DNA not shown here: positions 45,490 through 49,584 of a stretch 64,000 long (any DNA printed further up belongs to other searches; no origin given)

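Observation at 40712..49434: Bacterial-style AddB/AddA helicase-nuclease operon in an archaeal genome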

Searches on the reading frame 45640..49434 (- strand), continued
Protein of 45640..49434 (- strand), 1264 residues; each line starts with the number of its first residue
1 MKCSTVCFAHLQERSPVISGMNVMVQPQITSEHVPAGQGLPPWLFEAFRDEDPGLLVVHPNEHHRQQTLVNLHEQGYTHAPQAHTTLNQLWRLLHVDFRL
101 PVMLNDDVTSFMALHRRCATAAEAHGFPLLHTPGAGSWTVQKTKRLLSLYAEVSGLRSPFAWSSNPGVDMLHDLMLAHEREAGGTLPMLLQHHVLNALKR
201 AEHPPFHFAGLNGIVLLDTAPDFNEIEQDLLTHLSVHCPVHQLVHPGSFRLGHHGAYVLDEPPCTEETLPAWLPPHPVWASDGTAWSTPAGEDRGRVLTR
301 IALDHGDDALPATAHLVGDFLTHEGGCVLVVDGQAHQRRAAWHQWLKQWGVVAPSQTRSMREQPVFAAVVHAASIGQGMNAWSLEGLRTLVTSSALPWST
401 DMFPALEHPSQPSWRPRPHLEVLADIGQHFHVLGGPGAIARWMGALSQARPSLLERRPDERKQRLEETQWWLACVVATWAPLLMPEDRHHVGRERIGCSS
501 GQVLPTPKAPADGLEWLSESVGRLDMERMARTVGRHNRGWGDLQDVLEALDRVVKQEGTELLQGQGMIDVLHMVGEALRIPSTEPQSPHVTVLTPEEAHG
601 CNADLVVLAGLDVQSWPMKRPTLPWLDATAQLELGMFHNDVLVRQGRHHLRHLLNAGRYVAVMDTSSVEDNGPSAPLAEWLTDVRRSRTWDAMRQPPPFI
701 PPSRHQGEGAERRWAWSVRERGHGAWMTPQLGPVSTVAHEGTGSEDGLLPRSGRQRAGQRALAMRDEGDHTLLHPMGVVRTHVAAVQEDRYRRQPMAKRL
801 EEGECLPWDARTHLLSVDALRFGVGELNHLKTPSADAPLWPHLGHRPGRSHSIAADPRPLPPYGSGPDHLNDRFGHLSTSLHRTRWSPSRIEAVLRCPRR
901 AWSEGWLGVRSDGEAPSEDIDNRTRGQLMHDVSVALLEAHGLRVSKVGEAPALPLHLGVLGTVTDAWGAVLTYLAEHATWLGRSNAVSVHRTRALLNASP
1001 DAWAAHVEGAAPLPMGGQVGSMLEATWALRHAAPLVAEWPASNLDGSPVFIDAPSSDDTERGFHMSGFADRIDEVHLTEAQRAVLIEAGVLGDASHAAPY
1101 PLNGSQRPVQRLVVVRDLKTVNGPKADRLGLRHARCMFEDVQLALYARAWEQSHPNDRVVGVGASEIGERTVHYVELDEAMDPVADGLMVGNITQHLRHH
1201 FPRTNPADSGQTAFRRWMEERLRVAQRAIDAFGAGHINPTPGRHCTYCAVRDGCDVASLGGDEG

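Call 45: find_encoding_contigs(protein=P0270, flank=10000, max_places=2)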
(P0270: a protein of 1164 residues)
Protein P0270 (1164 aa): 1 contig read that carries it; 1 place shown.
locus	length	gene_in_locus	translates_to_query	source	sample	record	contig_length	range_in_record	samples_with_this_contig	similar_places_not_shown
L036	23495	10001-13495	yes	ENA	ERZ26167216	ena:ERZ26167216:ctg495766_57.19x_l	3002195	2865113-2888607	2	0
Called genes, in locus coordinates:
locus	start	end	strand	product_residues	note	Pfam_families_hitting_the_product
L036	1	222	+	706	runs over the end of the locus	PF17207:MCM_OB, PF00493:MCM, PF01078:Mg_chelatase (faint), PF07728:AAA_5 (faint), PF17855:MCM_lid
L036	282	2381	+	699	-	PF02934:GatB_N, PF02938:GAD (faint), PF02637:GatB_Yqey (weak)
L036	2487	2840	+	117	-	-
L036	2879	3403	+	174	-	-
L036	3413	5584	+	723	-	PF02361:CbiQ, PF00005:ABC_tran, PF02463:SMC_N (faint), PF03193:RsgA_GTPase (faint), PF13191:AAA_16 (faint), PF13401:AAA_22 (faint), PF13476:AAA_23 (faint), PF13304:AAA_21, +2 more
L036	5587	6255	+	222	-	-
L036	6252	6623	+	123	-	PF01981:PTH2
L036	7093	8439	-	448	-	PF01595:CNNM, PF03471:CorC_HlyC (faint), PF00571:CBS (faint)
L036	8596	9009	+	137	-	PF00571:CBS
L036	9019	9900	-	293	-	-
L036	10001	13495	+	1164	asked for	PF12705:PDDEXK_1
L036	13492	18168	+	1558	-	PF13245:AAA_19 (faint), PF00580:UvrD-helicase (weak), PF12705:PDDEXK_1 (faint), PF00580:UvrD-helicase, PF13361:UvrD_C, PF13538:UvrD_C_2 (faint)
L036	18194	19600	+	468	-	PF01546:Peptidase_M20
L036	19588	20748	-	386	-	PF02517:Rce1-like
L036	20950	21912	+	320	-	-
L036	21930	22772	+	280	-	PF02666:PS_Dcarbxylase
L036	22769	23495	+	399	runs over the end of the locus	PF04055:Radical_SAM (faint)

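Call 61: search_protein_families(library=ncbifam, alignment_id=A1, max_evalue=0.01)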
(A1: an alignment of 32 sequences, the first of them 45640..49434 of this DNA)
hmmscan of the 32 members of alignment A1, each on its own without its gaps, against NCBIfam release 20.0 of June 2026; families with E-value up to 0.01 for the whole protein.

A. member 1, window:45640-49434:- (1264 aa): 1 family
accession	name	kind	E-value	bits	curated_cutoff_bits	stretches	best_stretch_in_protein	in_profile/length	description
TIGR02786.1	addB_alphas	equivalog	3.5e-06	25.4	486.5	1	544-636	564-656/1024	double-strand break repair protein AddB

B. families by the number of members that match (of 32 scanned): 3 families
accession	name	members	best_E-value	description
TIGR03623.1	TIGR03623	18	6.7e-13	probable DNA repair protein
TIGR02786.1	addB_alphas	18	3.5e-12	double-strand break repair protein AddB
TIGR00372.1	cas4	10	2.5e-05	CRISPR-associated protein Cas4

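Call 68: find_homologous_proteins(query=L036:13492-18168:+, max_evalue=1e-10)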
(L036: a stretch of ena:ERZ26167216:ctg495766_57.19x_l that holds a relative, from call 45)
Query L036:13492-18168:+ (1558 aa): 234 proteins with E <= 1e-10 among 8000 candidates; the best 120 are listed.
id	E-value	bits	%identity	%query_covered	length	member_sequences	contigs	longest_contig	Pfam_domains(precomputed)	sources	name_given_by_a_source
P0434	0.0e+0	3431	100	100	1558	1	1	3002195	PF13538.13,PF12705.14,PF13361.13,PF13245.13,PF00580.28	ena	-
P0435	0.0e+0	1394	51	98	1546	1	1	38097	PF13538.13,PF12705.14,PF13361.13,PF13245.13,PF00580.28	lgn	-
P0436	5.7e-173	596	33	98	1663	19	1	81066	PF13538.13,PF12705.14,PF13361.13,PF13245.13,PF00580.28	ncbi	-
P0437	7.8e-171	589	32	98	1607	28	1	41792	PF13538.13,PF12705.14,PF13361.13,PF13245.13,PF00580.28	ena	-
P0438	6.8e-170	586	30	99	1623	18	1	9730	PF13538.13,PF12705.14,PF13361.13,PF13245.13,PF00580.28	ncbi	-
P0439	1.4e-169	585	32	98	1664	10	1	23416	PF13538.13,PF12705.14,PF13361.13,PF13245.13,PF00580.28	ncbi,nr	ncbi:MAG: UvrD-helicase domain-containing protein [Euryarchaeota archaeon]|nr:UvrD-helicase domain-c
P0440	1.5e-169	585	33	98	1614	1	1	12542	PF13538.13,PF12705.14,PF13361.13,PF13245.13,PF00580.28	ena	-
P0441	6.7e-169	582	29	99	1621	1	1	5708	PF13538.13,PF12705.14,PF13361.13,PF13245.13,PF00580.28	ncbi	-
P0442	3.5e-168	580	31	98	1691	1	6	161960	PF13538.13,PF13361.13,PF13245.13,PF00580.28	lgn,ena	-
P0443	5.9e-168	579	33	98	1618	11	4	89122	PF13538.13,PF12705.14,PF13361.13,PF13245.13,PF00580.28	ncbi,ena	-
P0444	2.2e-167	577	30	99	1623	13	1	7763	PF13538.13,PF12705.14,PF13361.13,PF13245.13,PF00580.28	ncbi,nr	ncbi:MAG TPA: UvrD-helicase domain-containing protein [Candidatus Poseidoniaceae archaeon]|nr:UvrD-h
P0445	3.1e-167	577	33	98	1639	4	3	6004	PF13538.13,PF12705.14,PF13361.13,PF13245.13,PF00580.28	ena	-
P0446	5.4e-166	573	29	98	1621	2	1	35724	PF13538.13,PF12705.14,PF13361.13,PF13245.13,PF00580.28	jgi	jgi:ATP-dependent exoDNAse (exonuclease V) beta subunit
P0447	4.7e-163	563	32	98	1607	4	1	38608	PF13538.13,PF12705.14,PF13361.13,PF13245.13,PF00580.28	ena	-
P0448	1.5e-161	558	29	98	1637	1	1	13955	PF13538.13,PF12705.14,PF13361.13,PF13245.13,PF00580.28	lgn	-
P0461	3.5e-152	527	30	98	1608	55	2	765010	PF13538.13,PF12705.14,PF13361.13,PF13245.13,PF00580.28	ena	-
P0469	4.4e-148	513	32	98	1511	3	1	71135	PF13538.13,PF12705.14,PF13361.13,PF13245.13,PF00580.28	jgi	-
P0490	8.2e-98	347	26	95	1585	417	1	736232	PF13538.13,PF12705.14,PF13361.13,PF13245.13,PF00580.28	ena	-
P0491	3.4e-97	345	27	96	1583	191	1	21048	PF13538.13,PF13361.13,PF13245.13,PF00580.28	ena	-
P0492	1.2e-24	104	35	19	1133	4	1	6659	PF13538.13,PF12705.14,PF13604.13,PF13361.13,PF13245.13,PF00580.28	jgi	jgi:ATP-dependent helicase/nuclease subunit A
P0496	6.4e-21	92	27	33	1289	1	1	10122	PF13538.13,PF12705.14,PF01443.25,PF13604.13,PF13361.13,PF13245.13,PF00580.28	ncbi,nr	ncbi:MAG TPA: UvrD-helicase domain-containing protein [Pyrinomonadaceae bacterium]|nr:UvrD-helicase 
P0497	2.1e-20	90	29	34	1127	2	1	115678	PF13538.13,PF13604.13,PF13361.13,PF13245.13,PF00580.28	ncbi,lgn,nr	ncbi:MAG: UvrD-helicase domain-containing protein [Anaerolineae bacterium]|nr:UvrD-helicase domain-c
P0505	5.0e-18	82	41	9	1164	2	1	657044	PF13538.13,PF12705.14,PF13361.13,PF13245.13,PF00580.28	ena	-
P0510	2.5e-17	80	30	24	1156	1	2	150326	PF13538.13,PF12705.14,PF13361.13,PF13245.13,PF00580.28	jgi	jgi:ATP-dependent helicase/nuclease subunit A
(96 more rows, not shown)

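Call 69: list_cluster_members(proteins=[P0490, P0491, P0435, P0436, P0437, P0442, P0461, P0469, P0492, P0505])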
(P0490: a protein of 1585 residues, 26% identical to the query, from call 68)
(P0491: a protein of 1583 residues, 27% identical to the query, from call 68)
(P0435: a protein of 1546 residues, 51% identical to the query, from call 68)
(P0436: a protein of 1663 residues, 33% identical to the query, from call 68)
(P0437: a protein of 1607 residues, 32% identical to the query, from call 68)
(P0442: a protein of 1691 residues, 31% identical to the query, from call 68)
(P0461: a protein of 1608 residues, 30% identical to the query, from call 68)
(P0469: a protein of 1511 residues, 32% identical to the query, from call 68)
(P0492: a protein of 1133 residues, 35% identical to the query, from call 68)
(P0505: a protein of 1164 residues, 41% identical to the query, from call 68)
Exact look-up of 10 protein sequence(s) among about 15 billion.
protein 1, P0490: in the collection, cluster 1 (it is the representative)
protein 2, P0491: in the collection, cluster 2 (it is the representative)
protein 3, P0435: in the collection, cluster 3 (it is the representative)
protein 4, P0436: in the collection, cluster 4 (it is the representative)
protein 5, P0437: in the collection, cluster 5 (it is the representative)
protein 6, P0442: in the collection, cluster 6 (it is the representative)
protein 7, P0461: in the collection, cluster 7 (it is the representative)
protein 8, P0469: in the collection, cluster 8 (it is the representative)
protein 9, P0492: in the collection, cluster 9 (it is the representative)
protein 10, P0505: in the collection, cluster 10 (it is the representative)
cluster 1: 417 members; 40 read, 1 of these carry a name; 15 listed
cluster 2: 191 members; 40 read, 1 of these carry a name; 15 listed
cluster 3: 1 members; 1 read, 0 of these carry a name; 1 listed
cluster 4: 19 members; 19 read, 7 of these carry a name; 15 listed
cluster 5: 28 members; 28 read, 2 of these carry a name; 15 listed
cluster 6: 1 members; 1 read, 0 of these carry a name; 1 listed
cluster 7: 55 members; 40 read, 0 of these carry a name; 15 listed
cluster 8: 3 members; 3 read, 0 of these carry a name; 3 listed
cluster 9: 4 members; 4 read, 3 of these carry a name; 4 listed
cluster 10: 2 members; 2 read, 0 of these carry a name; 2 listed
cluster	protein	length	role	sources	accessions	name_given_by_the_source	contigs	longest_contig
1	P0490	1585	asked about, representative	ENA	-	-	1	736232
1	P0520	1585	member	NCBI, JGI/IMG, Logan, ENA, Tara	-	strand:- start:9632 stop:14389 length:4758 start_codon:yes stop_codon:yes ...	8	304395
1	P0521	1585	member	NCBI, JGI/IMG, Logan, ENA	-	-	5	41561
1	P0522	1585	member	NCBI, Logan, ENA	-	-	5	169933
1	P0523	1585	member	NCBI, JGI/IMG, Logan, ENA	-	-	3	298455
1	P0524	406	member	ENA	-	-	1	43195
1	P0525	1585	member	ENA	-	-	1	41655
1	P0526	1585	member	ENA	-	-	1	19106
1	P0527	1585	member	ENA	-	-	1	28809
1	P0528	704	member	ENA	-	-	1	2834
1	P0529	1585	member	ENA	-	-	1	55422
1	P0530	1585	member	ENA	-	-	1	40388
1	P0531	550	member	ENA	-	-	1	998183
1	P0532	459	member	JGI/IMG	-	-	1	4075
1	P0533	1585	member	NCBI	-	-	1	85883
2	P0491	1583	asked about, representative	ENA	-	-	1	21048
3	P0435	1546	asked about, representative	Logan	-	-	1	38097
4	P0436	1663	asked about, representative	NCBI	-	-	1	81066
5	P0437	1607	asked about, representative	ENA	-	-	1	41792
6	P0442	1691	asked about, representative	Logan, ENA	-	-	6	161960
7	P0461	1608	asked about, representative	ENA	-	-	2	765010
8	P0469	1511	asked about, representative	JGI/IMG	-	-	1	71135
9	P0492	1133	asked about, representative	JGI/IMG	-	ATP-dependent helicase/nuclease subunit A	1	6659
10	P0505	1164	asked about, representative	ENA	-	-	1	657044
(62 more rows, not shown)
